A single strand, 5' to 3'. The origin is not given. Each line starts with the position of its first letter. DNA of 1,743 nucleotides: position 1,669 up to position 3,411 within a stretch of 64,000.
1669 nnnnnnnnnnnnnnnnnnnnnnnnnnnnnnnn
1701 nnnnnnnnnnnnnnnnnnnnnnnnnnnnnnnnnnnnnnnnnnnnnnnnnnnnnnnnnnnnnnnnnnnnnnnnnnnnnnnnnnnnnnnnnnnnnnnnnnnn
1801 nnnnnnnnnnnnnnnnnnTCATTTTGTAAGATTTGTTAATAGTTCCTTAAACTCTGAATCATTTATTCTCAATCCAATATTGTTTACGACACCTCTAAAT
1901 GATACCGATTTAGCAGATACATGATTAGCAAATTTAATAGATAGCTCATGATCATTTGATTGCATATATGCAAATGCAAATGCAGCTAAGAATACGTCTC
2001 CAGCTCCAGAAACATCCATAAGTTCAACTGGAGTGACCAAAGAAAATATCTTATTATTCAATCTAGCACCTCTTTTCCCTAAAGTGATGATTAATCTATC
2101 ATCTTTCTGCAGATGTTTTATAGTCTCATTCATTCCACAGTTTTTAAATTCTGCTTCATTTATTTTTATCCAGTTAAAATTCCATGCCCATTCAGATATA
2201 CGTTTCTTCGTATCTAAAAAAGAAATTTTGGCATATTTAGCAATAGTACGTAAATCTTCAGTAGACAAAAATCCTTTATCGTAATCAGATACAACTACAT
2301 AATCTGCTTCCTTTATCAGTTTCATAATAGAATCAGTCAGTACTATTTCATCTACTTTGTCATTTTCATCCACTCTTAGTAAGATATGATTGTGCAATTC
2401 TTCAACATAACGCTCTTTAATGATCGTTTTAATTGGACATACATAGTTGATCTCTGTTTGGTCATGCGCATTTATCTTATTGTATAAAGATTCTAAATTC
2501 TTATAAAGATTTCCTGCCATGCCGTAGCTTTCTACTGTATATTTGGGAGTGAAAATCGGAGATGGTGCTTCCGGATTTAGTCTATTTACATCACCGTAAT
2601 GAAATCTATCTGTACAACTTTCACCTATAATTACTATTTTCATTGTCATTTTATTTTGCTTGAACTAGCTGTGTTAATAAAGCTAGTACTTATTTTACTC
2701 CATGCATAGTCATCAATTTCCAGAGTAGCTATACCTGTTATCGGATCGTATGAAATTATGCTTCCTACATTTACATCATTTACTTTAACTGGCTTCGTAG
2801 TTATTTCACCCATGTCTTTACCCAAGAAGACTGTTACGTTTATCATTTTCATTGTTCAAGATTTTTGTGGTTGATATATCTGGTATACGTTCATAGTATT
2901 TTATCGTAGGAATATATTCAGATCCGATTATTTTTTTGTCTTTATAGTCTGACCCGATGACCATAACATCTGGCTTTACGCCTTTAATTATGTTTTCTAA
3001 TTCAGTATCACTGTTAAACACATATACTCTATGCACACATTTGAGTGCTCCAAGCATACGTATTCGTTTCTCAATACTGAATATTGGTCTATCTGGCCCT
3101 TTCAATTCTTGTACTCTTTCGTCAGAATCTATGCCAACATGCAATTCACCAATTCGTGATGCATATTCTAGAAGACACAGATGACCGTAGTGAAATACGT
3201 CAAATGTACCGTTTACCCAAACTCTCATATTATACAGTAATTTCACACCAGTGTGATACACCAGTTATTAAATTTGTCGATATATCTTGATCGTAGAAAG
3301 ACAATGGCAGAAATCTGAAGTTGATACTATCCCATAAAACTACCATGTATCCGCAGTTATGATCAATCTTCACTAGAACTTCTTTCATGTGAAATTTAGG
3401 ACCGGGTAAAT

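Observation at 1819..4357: Split HldE-like sugar kinase plus nucleotidyltransferase, with a cupin, in a phage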

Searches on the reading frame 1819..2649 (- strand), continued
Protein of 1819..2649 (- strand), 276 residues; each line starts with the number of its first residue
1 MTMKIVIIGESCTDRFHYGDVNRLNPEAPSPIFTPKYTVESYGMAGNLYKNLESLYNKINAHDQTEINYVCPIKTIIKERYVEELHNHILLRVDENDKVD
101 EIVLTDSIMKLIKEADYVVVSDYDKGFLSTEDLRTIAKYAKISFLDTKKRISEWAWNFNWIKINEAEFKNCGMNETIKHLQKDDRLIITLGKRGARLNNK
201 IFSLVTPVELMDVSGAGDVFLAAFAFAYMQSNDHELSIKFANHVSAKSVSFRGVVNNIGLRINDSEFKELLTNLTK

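Call 95: find_related_loci(query=A1, collection=genome_contigs, flank=8000)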
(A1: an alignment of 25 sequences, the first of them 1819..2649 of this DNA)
Query A1 (276 aa) in genome_contigs; peptide patterns used: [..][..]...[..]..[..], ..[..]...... (x = any residue, [..] = any of these).
243 stretches matched a pattern; 211 encode a relative of the query (tblastn E <= 1e-3); the best 80 are kept; 80 distinct loci.
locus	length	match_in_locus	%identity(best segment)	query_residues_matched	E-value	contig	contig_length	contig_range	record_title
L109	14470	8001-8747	43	3-262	2e-57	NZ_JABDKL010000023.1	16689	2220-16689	MAG: Winogradskyella sp. isolate SS_bin_48 k127_3486959, whole genome shotgun sequence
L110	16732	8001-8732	42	4-254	2e-56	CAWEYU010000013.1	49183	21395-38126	MAG: uncultured Bacteroidales bacterium isolate MFD05942.bin.1.356 genome assembly, contig: contig_64403, whole genome s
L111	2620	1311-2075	41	1-254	1e-56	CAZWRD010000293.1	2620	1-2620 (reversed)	MAG TPA_asm: uncultured Bacteroides sp. isolate SRP272421_co2_760 genome assembly, contig: NODE_177213_length_2620_cov_7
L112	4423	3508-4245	43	3-254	1e-50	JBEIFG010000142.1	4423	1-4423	MAG: Chlamydiales bacterium isolate Sample-102-S2-bin-148 Sample_102_S2-bin_148-k141_114509, whole genome shotgun sequen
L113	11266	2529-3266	39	1-254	2e-50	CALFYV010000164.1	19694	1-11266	MAG TPA_asm: uncultured Bacteriovoracaceae bacterium isolate SRR7515931_bin.52_CONCOCT_v1.1_MAG genome assembly, contig:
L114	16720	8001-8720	41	3-254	6e-50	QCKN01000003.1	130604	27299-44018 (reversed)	Prochlorococcus sp. AG-409-P03 Ga0171901_103, whole genome shotgun sequence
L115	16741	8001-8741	39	4-255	9e-48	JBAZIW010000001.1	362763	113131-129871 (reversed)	MAG: Candidatus Paceibacterota bacterium isolate SO_2017_LW4_104 scaffold_78_c1_LW137-91_2017, whole genome shotgun sequ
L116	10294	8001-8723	37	3-254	1e-46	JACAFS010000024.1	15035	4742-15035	MAG: Thaumarchaeota archaeon isolate ASW8_bin1 ASW8bin1_24, whole genome shotgun sequence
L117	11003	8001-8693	38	2-253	4e-44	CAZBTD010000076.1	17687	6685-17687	MAG TPA_asm: uncultured Ferruginibacter sp. isolate SRP189682_co1_471 genome assembly, contig: NODE_6225_length_17687_co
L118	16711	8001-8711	37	4-254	8e-44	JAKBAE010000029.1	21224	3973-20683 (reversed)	MAG: bacterium isolate ZJ1.bin9 NODE_3145_length_21224_cov_1.480542, whole genome shotgun sequence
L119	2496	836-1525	38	3-253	4e-43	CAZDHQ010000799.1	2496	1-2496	MAG TPA_asm: uncultured Ferruginibacter sp. isolate binchicken_co322_65 genome assembly, contig: NODE_41106_length_2496_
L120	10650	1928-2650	38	1-254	5e-43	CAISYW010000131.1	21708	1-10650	MAG: uncultured Chlamydiae bacterium isolate AlinenSedimentsCore1_bin-1524 genome assembly, contig: bin-1524:131/202, wh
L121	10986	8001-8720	36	4-254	5e-43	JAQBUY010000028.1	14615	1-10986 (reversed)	MAG: Proteobacteria bacterium isolate casp150-mb.165 NODE_10620_length_14615_cov_0.086594, whole genome shotgun sequence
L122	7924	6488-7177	37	3-253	1e-42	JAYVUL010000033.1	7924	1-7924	MAG: Chitinophagaceae bacterium isolate GL74_UP_metabinner_8 GL74_UP_metabinner_8_32, whole genome shotgun sequence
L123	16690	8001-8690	37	3-253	3e-42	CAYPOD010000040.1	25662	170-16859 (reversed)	MAG TPA_asm: uncultured Chitinophaga sp. isolate SRP329715_co2_61 genome assembly, contig: NODE_3881_length_25662_cov_10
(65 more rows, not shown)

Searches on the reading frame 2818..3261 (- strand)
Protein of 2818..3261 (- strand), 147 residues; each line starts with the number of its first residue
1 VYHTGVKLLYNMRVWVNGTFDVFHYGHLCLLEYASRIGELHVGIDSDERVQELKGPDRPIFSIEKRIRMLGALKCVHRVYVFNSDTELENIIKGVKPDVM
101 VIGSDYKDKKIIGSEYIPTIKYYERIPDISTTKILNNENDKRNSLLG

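Call 3: search_protein_families(library=pfam, proteins=[window:2818-3261:-], max_evalue=0.01)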
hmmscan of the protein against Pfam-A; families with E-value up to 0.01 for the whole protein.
window:2818-3261:- (147 aa): 1 family
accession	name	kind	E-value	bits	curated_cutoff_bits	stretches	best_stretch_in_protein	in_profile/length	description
PF01467.32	CTP_transf_like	-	3.8e-19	69.7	21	1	16-134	2-130/133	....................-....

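Call 4: search_protein_families(library=ncbifam, proteins=[window:2818-3261:-], max_evalue=0.01)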
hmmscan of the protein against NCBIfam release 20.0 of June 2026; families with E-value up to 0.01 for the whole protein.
window:2818-3261:- (147 aa): 9 families
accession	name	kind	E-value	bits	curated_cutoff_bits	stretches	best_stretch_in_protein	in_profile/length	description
TIGR02199.1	rfaE_dom_II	equivalog_domain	4e-29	101.3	181.5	1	14-136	14-140/144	D-glycero-beta-D-manno-heptose 1-phosphate adenylyltransferase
NF008454.0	PRK11316.1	equivalog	2.8e-26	92.2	521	1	14-136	343-469/475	bifunctional D-glycero-beta-D-manno-heptose-7-phosphate kinase/D-glycero-beta-D-manno-heptose 1-phosphate adenylyltransferase HldE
TIGR00125.1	cyt_tran_rel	domain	3.1e-16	59.3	27.7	1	13-76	1-62/65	adenylyltransferase/cytidyltransferase family protein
TIGR01518.1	g3p_cytidyltrns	equivalog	6.4e-13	48.9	165.4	1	15-135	2-122/125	glycerol-3-phosphate cytidylyltransferase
NF001985.0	PRK00777.1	subfamily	1.3e-12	48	104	1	11-71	4-63/157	pantetheine-phosphate adenylyltransferase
NF041124.1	CoaD_Thcocales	equivalog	7.6e-06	25.9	290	1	13-70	6-63/156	phosphopantetheine adenylyltransferase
NF002250.0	PRK01170.1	subfamily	0.00027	20.5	489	1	12-56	1-46/322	bifunctional pantetheine-phosphate adenylyltransferase/NTP phosphatase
TIGR01510.1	coaD_prev_kdtB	equivalog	0.0011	19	103.3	1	17-103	5-86/155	pantetheine-phosphate adenylyltransferase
NF005518.0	PRK07143.1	equivalog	0.0014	18.1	232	1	13-107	17-120/281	hypothetical protein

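Call 28: search_solved_structures(query=window:2818-3261:-, max_evalue=0.001, show_alignments=2)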
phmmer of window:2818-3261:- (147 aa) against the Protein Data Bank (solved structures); distinct sequences matched with E-value up to 0.001: 6.
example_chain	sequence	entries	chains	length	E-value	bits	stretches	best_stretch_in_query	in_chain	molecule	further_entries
3elb_A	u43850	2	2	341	8.7e-19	71.1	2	12-91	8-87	Ethanolamine-phosphate cytidylyltransferase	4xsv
5x9q_A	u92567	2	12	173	2.3e-15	60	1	14-107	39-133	Putative cytidylyltransferase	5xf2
3glv_A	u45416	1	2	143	4.5e-09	39.6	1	12-108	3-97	Lipopolysaccharide core biosynthesis protein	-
1coz_A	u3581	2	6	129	1.5e-08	37.9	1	14-135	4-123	PROTEIN (GLYCEROL-3-PHOSPHATE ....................) | glycerol-3-phosphate cytidylyltransferase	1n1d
2b7l_A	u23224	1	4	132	2.3e-08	37.3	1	13-135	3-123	glycerol-3-phosphate cytidylyltransferase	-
5x3d_A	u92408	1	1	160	7.5e-05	25.9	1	14-107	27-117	Phosphoenolpyruvate phosphomutase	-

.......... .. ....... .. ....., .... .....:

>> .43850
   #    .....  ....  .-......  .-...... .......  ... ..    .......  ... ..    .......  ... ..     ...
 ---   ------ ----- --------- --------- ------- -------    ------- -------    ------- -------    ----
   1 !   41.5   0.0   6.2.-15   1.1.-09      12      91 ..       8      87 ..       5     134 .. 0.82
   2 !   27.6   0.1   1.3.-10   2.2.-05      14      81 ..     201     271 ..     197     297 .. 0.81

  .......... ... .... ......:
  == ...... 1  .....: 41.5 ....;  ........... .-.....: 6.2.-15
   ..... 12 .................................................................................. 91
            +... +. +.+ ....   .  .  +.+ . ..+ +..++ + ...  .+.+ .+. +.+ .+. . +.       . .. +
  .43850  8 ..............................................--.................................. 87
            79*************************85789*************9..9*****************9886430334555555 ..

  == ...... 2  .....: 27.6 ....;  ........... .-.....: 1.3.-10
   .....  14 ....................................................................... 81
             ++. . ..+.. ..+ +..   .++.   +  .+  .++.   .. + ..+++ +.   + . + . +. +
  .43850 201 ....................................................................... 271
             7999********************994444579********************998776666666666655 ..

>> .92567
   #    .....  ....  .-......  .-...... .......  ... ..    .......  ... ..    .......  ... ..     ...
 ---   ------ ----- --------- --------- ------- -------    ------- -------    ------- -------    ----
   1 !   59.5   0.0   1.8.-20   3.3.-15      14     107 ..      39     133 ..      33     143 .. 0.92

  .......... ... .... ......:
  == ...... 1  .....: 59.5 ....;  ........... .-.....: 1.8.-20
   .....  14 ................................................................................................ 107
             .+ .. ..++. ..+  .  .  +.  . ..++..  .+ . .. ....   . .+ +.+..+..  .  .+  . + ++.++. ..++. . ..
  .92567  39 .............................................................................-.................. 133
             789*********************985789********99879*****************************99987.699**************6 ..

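Call 44: search_protein_families(library=phrogs, proteins=[window:2818-3261:-], max_evalue=0.01)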
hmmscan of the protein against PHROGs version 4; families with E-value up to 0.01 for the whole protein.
window:2818-3261:- (147 aa): 3 families
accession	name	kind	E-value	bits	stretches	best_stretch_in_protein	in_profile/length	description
phrog_7878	-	other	1.2e-35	123.5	1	13-137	3-127/131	bifunctional heptose 7-phosphate kinase/heptose 1-phosphate adenyltransferase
phrog_21127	-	DNA, RNA and nucleotide metabolism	8.9e-17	61.8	1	69-135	1-67/73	nucleotidyltransferase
phrog_22094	-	unknown function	2.3e-08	34.9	1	100-133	1-34/42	-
